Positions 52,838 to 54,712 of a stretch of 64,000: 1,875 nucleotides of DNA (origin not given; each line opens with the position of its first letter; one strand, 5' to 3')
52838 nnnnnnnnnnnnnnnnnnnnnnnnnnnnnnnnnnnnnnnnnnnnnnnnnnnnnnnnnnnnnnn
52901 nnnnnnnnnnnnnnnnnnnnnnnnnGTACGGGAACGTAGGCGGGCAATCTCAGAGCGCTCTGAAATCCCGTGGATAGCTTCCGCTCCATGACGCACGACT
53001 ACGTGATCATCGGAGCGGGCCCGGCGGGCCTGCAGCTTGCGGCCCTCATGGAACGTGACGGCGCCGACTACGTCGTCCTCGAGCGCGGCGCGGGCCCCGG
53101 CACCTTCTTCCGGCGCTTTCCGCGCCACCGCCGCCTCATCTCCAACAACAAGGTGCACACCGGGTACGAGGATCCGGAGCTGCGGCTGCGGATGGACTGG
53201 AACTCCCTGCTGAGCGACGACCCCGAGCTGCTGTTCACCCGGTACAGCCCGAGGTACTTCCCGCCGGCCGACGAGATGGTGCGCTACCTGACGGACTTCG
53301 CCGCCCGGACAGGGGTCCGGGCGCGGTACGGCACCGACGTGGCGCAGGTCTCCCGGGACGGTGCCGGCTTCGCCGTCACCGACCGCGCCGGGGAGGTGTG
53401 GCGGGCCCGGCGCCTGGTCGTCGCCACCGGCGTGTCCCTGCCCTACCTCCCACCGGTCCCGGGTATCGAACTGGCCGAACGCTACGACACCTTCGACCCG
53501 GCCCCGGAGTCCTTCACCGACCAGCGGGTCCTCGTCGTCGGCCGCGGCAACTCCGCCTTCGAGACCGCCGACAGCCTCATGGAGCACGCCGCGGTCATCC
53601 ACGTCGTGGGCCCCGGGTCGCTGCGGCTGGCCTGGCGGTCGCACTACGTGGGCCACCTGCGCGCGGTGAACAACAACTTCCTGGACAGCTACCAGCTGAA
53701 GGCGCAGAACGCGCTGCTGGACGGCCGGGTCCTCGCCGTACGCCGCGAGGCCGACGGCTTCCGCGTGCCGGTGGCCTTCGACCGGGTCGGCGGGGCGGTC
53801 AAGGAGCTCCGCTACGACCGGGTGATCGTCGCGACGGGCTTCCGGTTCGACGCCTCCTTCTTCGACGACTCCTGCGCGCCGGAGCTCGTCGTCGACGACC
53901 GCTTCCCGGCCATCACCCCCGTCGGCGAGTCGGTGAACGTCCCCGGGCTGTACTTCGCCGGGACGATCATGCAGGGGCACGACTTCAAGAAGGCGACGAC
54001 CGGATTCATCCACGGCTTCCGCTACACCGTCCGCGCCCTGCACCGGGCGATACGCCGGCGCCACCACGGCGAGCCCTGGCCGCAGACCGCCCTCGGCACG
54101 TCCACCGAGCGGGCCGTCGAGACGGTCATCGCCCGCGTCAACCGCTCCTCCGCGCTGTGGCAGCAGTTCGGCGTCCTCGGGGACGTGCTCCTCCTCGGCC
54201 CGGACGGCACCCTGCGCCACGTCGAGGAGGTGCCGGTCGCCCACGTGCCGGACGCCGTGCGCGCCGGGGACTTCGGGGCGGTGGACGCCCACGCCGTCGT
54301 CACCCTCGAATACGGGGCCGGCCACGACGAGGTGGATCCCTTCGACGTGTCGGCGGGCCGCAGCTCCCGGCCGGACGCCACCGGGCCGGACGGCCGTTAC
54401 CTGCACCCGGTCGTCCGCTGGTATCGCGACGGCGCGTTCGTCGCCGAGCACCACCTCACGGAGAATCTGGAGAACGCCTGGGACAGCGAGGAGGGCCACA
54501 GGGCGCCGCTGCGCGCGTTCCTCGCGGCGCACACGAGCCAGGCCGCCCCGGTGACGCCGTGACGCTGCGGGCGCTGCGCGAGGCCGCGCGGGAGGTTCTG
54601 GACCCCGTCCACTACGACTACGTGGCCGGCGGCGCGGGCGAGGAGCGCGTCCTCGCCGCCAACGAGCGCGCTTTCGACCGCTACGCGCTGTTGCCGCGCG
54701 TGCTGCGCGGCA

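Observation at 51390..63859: Candidate uncharacterised aromatic-amino-acid-derived pathway cluster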

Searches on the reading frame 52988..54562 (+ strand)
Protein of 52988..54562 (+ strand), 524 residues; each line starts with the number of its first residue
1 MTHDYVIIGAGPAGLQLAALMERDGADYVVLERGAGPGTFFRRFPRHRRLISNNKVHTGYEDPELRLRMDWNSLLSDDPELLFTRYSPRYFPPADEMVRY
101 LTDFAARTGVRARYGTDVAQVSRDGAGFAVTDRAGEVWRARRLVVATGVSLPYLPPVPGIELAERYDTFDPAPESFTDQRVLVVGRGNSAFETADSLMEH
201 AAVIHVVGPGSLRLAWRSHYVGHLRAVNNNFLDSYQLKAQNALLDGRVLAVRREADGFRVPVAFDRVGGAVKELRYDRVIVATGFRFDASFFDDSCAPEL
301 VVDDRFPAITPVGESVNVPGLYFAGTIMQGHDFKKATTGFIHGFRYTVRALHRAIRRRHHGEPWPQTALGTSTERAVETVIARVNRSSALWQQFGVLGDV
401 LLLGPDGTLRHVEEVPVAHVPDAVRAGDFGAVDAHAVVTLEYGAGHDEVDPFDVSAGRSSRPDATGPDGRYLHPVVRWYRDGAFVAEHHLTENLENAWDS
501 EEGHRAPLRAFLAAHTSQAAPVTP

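Call 7: search_protein_families(library=pfam, proteins=[window:52988-54562:+], max_evalue=0.01)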
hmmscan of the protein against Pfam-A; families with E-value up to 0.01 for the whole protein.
window:52988-54562:+ (524 aa): 14 families
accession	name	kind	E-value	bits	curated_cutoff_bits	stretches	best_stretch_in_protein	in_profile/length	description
PF13738.12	Pyr_redox_3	-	1.3e-47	163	30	1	6-325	1-305/305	Pyridine nucleotide-disulphide oxidoreductase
PF07992.20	Pyr_redox_2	-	8.2e-17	62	26.1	1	4-328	2-277/291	Pyridine nucleotide-disulphide oxidoreductase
PF13434.12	Lys_Orn_oxgnase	-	2.4e-10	40.5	21.3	1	91-202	91-212/339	L-lysine 6-monooxygenase/L-ornithine 5-monooxygenase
PF01266.30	DAO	-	6.3e-10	39.5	27.9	1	96-157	150-217/353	FAD dependent oxidoreductase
PF03486.20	HI0933_like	-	6.4e-09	36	50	0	86-151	97-167/244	HI0933-like protein Rossmann domain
PF13454.12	NAD_binding_9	-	3e-08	34.2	21.8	1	6-149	1-154/155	FAD-NAD(P)-binding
PF00070.33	Pyr_redox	-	1.9e-06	28.8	22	0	6-35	3-32/82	Pyridine nucleotide-disulphide oxidoreductase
PF01494.25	FAD_binding_3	-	1.9e-06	27.8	22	1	6-36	5-35/349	FAD binding domain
PF13450.12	NAD_binding_8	-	7.1e-06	26.7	21.9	1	7-39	1-33/68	NAD(P)-binding Rossmann-like domain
PF13241.12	NAD_binding_7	-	0.00014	22.8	22.1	1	176-227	5-51/104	Putative NAD(P)-binding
PF00743.25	FMO-like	-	0.00079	18.4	22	0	172-204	177-209/532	Flavin-binding monooxygenase-like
PF01593.30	Amino_oxidase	-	0.00086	19.1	19.8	0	94-150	203-257/443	Flavin containing amine oxidoreductase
PF05834.18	Lycopene_cycl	-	0.0033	17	23.4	0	4-36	1-35/380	Lycopene cyclase protein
PF00890.30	FAD_binding_2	-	0.007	16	20.4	0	4-35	1-32/414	FAD binding domain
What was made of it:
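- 52988..54562 (+): FMO1: a two-Rossmann FAD/NAD(P)H flavoprotein of the YpdA / small-FMO type, with a ~180-aa C-terminal extension that has no match. Pyr_redox_3 at 163 bits (call 7).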

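Call 8: search_protein_families(library=ncbifam, proteins=[window:52988-54562:+], max_evalue=0.001)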
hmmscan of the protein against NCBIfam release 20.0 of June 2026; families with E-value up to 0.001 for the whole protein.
window:52988-54562:+ (524 aa): 27 families (the best 25 are shown)
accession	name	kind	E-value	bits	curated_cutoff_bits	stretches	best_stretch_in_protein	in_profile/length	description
TIGR04018.1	Bthiol_YpdA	hypoth_equivalog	1e-23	83.7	339.9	2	93-336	68-297/316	YpdA family putative bacillithiol disulfide reductase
NF040505.1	ArsO_flavin_mono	equivalog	5.8e-20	72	425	1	88-206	67-188/346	ArsO family NAD(P)H-dependent flavin-containing monooxygenase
TIGR04046.1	MSMEG_0569_nitr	hypoth_equivalog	4.8e-12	45.6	498.35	1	79-207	58-190/400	MSMEG_0569 family flavin-dependent oxidoreductase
TIGR01292.1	TRX_reduct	equivalog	1.9e-11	43.3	343.45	1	100-344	62-290/300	thioredoxin-disulfide reductase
TIGR00275.1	TIGR00275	subfamily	1.4e-08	34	183.8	0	89-154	97-165/401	aminoacetone oxidase family FAD-binding enzyme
NF045765.1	PhenlGlyoxDHPadH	equivalog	5.1e-07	28.9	475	1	102-335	64-284/416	NADH-dependent phenylglyoxylate dehydrogenase subunit epsilon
NF004943.0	PRK06292.2-1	equivalog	9.4e-07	27.9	432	1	137-286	129-269/456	dihydrolipoyl dehydrogenase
NF033145.1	rif_monoox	equivalog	2.2e-06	26.8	800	1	4-148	2-151/472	rifampin monooxygenase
TIGR03197.1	MnmC_Cterm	equivalog_domain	4.5e-06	26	174.2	1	96-158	149-210/400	FAD-dependent 5-carboxymethylaminomethyl-2-thiouridine(34) oxidoreductase MnmC1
NF006091.0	PRK08243.1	subfamily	8.2e-06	24.9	351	1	4-33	4-33/393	4-hydroxybenzoate 3-monooxygenase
TIGR03315.1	Se_ygfK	equivalog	2.4e-05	22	835.3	0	3-39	538-574/1012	putative selenate reductase subunit YgfK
TIGR02032.1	GG-red-SF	subfamily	2.7e-05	24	158.8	1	4-37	2-35/297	geranylgeranyl reductase family protein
NF049967.1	QhpG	equivalog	3.9e-05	22.7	240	1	6-148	2-139/423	flavin-dependent monooxygenase QhpG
NF045637.1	carotdesatCrtDProt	equivalog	4.8e-05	22.1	580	0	6-48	2-44/485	1-hydroxycarotenoid 3,4-desaturase CrtD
NF002480.1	PRK01747.1-1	equivalog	8.1e-05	21.2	540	0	96-155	397-456/645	bifunctional tRNA (5-methylaminomethyl-2-thiouridine)(34)-methyltransferase MnmC2/FAD-dependent 5-carboxymethylaminomethyl-2-thiouridine(34)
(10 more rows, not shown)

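Call 14: find_homologous_proteins(query=window:52988-54562:+)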
Query window:52988-54562:+ (524 aa): 5082 proteins with E <= 0.001 among 8000 candidates; the best 120 are listed.
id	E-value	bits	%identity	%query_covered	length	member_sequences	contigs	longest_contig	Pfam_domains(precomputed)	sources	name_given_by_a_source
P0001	0.0e+0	1088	90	100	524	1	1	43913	PF01266.31,PF13434.13,PF13450.13,PF07992.21,PF00070.34,PF13738.13,PF03486.21,PF13454.13,PF01494.26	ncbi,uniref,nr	ncbi:NAD(P)-binding domain-containing protein [Streptomyces sp. NRRL F-5123]|uniref:NAD(P)-binding d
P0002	3.0e-294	995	82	100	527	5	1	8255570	PF01266.31,PF13434.13,PF13450.13,PF07992.21,PF00070.34,PF13738.13,PF03486.21,PF13454.13,PF01494.26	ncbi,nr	ncbi:NAD(P)-binding domain-containing protein [Streptomyces seoulensis]|nr:NAD(P)-binding domain-con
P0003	1.2e-292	989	82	100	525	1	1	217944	PF01266.31,PF13434.13,PF13450.13,PF07992.21,PF00070.34,PF13738.13,PF03486.21,PF13454.13,PF01494.26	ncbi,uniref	ncbi:NAD(P)-binding domain-containing protein [Streptomyces sp. NPDC058330]|uniref:NAD(P)-binding do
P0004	1.2e-291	986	81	100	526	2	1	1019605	PF01266.31,PF13434.13,PF13450.13,PF07992.21,PF00070.34,PF13738.13,PF03486.21,PF13454.13,PF01494.26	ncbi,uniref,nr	ncbi:NAD(P)-binding domain-containing protein [Streptomyces sp. AC512_CC834]|uniref:NAD(P)-binding d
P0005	2.8e-290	981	80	100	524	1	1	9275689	PF01266.31,PF13434.13,PF01593.31,PF13450.13,PF07992.21,PF00070.34,PF13738.13,PF03486.21,PF13454.13,PF01494.26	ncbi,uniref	ncbi:NAD(P)-binding domain-containing protein [Streptomyces sp. BBFR51]|uniref:NAD(P)-binding domain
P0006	3.3e-289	978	82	100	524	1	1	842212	PF01266.31,PF13434.13,PF01593.31,PF13450.13,PF07992.21,PF00070.34,PF13738.13,PF03486.21,PF13454.13,PF01494.26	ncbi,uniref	ncbi:NAD(P)-binding domain-containing protein [Streptomyces sp. NPDC057877]|uniref:NAD(P)-binding do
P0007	9.1e-288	973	81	100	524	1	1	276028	PF01266.31,PF13434.13,PF01593.31,PF13450.13,PF07992.21,PF00070.34,PF13738.13,PF03486.21,PF13454.13,PF01494.26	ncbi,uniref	ncbi:FAD-dependent oxidoreductase [Streptomyces sp. NPDC047017]|uniref:FAD-dependent oxidoreductase 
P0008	1.8e-287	972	81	100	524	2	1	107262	PF01266.31,PF13434.13,PF01593.31,PF13450.13,PF07992.21,PF00070.34,PF13738.13,PF03486.21,PF13454.13,PF05834.19,PF01494.26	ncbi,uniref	ncbi:FAD-dependent oxidoreductase [Streptomyces sp. NPDC057433]|uniref:FAD-dependent oxidoreductase 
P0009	1.8e-287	972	79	100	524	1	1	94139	PF01266.31,PF13434.13,PF13450.13,PF07992.21,PF00070.34,PF13738.13,PF03486.21,PF13454.13,PF01494.26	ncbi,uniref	ncbi:NAD(P)-binding domain-containing protein [Streptomyces sp. NPDC058221]|uniref:NAD(P)-binding do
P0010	9.2e-287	970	79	100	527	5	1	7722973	PF01266.31,PF13434.13,PF01593.31,PF13450.13,PF07992.21,PF00070.34,PF13738.13,PF03486.21,PF13454.13,PF01494.26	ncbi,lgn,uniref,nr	ncbi:NAD(P)-binding domain-containing protein [Streptomyces sp. NBC_01012]|uniref:NAD(P)-binding dom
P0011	1.2e-286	970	81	100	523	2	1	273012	PF01266.31,PF13434.13,PF13450.13,PF07992.21,PF00070.34,PF13738.13,PF03486.21,PF13454.13,PF01494.26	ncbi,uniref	ncbi:NAD(P)-binding domain-containing protein [Streptomyces sp. NPDC088812]|uniref:NAD(P)-binding do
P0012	1.4e-286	969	81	100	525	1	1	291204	PF01266.31,PF13434.13,PF01593.31,PF13450.13,PF07992.21,PF00070.34,PF13738.13,PF03486.21,PF13454.13,PF01494.26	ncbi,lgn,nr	ncbi:pyridine nucleotide-disulfide oxidoreductase [Streptomyces fumigatiscleroticus]|nr:pyridine nuc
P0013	3.2e-286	968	80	100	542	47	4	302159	PF01266.31,PF13434.13,PF01593.31,PF13450.13,PF07992.21,PF00070.34,PF13738.13,PF03486.21,PF13454.13,PF01494.26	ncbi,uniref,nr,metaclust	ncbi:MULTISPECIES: NAD(P)-binding domain-containing protein [unclassified Streptomyces]|uniref:NAD(P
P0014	3.3e-286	968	81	98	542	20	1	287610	PF01266.31,PF13434.13,PF13450.13,PF07992.21,PF00070.34,PF13738.13,PF03486.21,PF13454.13,PF01494.26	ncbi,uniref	ncbi:NAD(P)-binding domain-containing protein [Streptomyces xinghaiensis]|uniref:NAD(P)-binding doma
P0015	5.4e-286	967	80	100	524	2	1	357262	PF01266.31,PF13434.13,PF01593.31,PF13450.13,PF07992.21,PF00070.34,PF13738.13,PF03486.21,PF13454.13,PF05834.19,PF01494.26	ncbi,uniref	ncbi:FAD-dependent oxidoreductase [Streptomyces sp. NPDC000348]|uniref:FAD-dependent oxidoreductase 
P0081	5.9e-219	746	66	99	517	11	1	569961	PF01266.31,PF13434.13,PF01593.31,PF13450.13,PF07992.21,PF00070.34,PF13738.13,PF03486.21,PF13454.13,PF01494.26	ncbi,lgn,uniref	ncbi:NAD(P)-binding domain-containing protein [Nonomuraea jabiensis]|uniref:NAD(P)-binding domain-co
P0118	3.6e-214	730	65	99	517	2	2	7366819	PF01266.31,PF13434.13,PF01593.31,PF13450.13,PF07992.21,PF13738.13,PF03486.21,PF13454.13,PF01494.26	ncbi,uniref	ncbi:NAD(P)-binding domain-containing protein [Micromonospora zhanjiangensis]|uniref:NAD(P)-binding 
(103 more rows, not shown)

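Call 16: search_solved_structures(query=window:52988-54562:+, max_evalue=0.001)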
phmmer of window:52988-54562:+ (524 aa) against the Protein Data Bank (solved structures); distinct sequences matched with E-value up to 0.001: 35.
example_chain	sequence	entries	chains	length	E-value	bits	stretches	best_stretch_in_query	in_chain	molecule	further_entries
7a76_A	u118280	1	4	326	2.1e-10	43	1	5-347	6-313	THIOREDOXIN REDUCTASE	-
4usq_A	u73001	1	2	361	1e-08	37.4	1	88-192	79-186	PYRIDINE NUCLEOTIDE-DISULFIDE OXIDOREDUCTASE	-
4a9w_A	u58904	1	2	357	2.1e-08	36.3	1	91-192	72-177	MONOOXYGENASE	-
4c5o_A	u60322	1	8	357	2.5e-08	36.1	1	91-193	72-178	FLAVIN MONOOXYGENASE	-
3cty_A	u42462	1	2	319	9.8e-08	34.2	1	95-332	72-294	Thioredoxin reductase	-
2ylx_A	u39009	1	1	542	2.8e-07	32.7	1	4-206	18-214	PHENYLACETONE MONOOXYGENASE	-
3d1c_A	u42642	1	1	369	3e-07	32.6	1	3-202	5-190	Flavin-containing Putative Monooxygenase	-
4usr_A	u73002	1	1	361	4.6e-07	31.9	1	4-196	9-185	MONOOXYGENASE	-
4d03_A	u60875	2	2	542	5.2e-07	31.8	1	4-206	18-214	PHENYLACETONE MONOOXYGENASE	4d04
6xbb_A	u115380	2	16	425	6.3e-07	31.5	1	2-198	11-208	Monooxigenase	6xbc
2ylz_A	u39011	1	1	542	6.6e-07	31.4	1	4-206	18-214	PHENYLACETONE MONOOXYGENASE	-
1w4x_A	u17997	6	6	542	6.6e-07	31.4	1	4-206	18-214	PHENYLACETONE MONOOXYGENASE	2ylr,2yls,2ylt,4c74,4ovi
2ylw_A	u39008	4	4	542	6.6e-07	31.4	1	4-206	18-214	PHENYLACETONE MONOOXYGENASE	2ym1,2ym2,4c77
8xg9_A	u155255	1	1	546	6.8e-07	31.4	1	4-206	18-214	Phenylacetone monooxygenase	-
8xg7_A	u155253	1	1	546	6.8e-07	31.4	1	4-206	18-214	Phenylacetone monooxygenase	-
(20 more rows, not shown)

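Call 44: predict_structure(alignment_id=A2)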
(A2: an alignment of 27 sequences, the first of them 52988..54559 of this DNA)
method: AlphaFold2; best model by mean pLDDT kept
length: 524 residues; sequences in the alignment: 27
mean_pLDDT: 78.5   pTM: 0.84
mean pLDDT of the five models: 78.5, 78.1, 77.2, 74.3, 73.9
residues with pLDDT >= 90: 230; 70-90: 150; 50-70: 70; < 50: 74
segments of 3 or more residues with pLDDT < 50: 48-72, 218-238, 388-392, 454-468, 520-524
pLDDT, mean of each block of 10 residues (from residue 1): 94 92 95 88 59 31 40 65 67 75 92 94 95 96 89 90 89 85 81 77 81 55 38 44 83 94 72 90 88 96 89 95 84 57 79 93 93 94 67 71 95 91 92 92 62 46 48 85 90 66 90 79 39
secondary structure, 60 per line:
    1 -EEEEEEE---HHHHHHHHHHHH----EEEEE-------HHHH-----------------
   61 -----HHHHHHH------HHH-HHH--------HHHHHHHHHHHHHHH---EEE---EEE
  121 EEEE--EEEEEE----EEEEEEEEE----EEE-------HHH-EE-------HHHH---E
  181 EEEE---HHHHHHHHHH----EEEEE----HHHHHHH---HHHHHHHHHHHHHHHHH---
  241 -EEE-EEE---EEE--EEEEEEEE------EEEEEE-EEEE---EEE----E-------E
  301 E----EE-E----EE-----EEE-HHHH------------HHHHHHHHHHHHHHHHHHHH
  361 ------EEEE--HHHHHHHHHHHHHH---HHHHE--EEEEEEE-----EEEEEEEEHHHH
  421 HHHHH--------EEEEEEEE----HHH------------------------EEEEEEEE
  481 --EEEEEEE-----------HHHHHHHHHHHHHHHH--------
elements in order: E2-8 H12-23 E28-32 H40-43 H66-72 H94-108 E112-114 E118-124 E127-132 E137-145 E150-152 H173-176 E180-184 H188-197 E202-206 H211-217 H221-237 E242-244 E246-248 E252-254 E257-264 E271-276 E278-281 E285-287 E321-323 H325-328 H341-360 E367-370 H373-386 H390-393 E397-403 E409-416 H417-425 E434-441 E473-480 E483-489 H501-516
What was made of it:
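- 52988..54562 (+): AlphaFold model pLDDT 78.5 (call 44).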

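Call 48: fold_search(model_id=the predicted structure, library=pdb)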
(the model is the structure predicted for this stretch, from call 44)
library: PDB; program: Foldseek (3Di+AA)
matches with E <= 10: 1990; with E <= 0.001: 1528
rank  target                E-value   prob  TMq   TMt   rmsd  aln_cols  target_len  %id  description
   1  3d1c                  3.5e-19  1.00  0.53  0.75   4.4       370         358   20  Crystal structure of Flavin-containing Putative Monooxygenase (NP_373108.1) from STAPHYLOCOCCUS AUREUS MU50 at 2.40 A re (released 2008-05-20)
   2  5twb                  4.2e-19  1.00  0.35  0.47   8.1       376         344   15  Oxidoreductase IruO in the reduced form (released 2017-10-04)
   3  6xbb_A                4.4e-19  1.00  0.50  0.61   6.2       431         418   18  Crystal structure of Streptomyces sviceus SsDesB in complex with NADP+ (released 2021-03-17)
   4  7a7b_A                4.7e-19  1.00  0.53  0.83   3.6       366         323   20  Bacillithiol Disulfide Reductase Bdr (YpdA) from Staphylococcus aureus (released 2020-12-30)
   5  6awa_A                5.0e-19  1.00  0.45  0.49  12.3       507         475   16  1.83 Angstrom Resolution Crystal Structure of Dihydrolipoyl Dehydrogenase from Pseudomonas putida in Complex with FAD  (released 2017-10-04)
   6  6gar_B                5.9e-19  1.00  0.31  0.44   9.7       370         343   18  Crystal structure of oxidised ferredoxin/flavodoxin NADP+ oxidoreductase 1 (FNR1) from Bacillus cereus (released 2018-09-05)
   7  3ab1_B                5.9e-19  1.00  0.32  0.44  10.8       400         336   18  Crystal Structure of Ferredoxin NADP+ Oxidoreductase (released 2010-11-24)
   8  6xbb_B                6.6e-19  1.00  0.52  0.63   5.3       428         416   19  Crystal structure of Streptomyces sviceus SsDesB in complex with NADP+ (released 2021-03-17)
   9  5tr3_A                6.6e-19  1.00  0.46  0.50  11.8       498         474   16  2.5 Angstrom Resolution Crystal Structure of Dihydrolipoyl Dehydrogenase from Pseudomonas putida in Complex with FAD. (released 2016-11-09)
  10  2zbw_B                1.2e-18  1.00  0.31  0.45   9.5       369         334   17  Crystal structure of thioredoxin reductase-like protein from Thermus thermophilus HB8 (released 2007-11-13)
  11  7a76_A                1.2e-18  1.00  0.50  0.77   5.2       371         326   21  Bacillithiol Disulfide Reductase Bdr (YpdA) from Bacillus cereus (released 2020-12-30)
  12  7a76_C                1.4e-18  1.00  0.51  0.79   5.0       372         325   22  Bacillithiol Disulfide Reductase Bdr (YpdA) from Bacillus cereus (released 2020-12-30)
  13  5j60_B                1.5e-18  1.00  0.30  0.48  10.8       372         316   18  Structure of a thioredoxin reductase from Gloeobacter violaceus (released 2016-07-27)
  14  5u8u_C                1.5e-18  1.00  0.45  0.50  12.4       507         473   16  Dihydrolipoamide dehydrogenase (LpdG) from Pseudomonas aeruginosa (released 2017-02-15)
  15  7a76_D                1.6e-18  1.00  0.51  0.79   4.6       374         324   21  Bacillithiol Disulfide Reductase Bdr (YpdA) from Bacillus cereus (released 2020-12-30)
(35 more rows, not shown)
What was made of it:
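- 52988..54562 (+): Foldseek in call 48.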
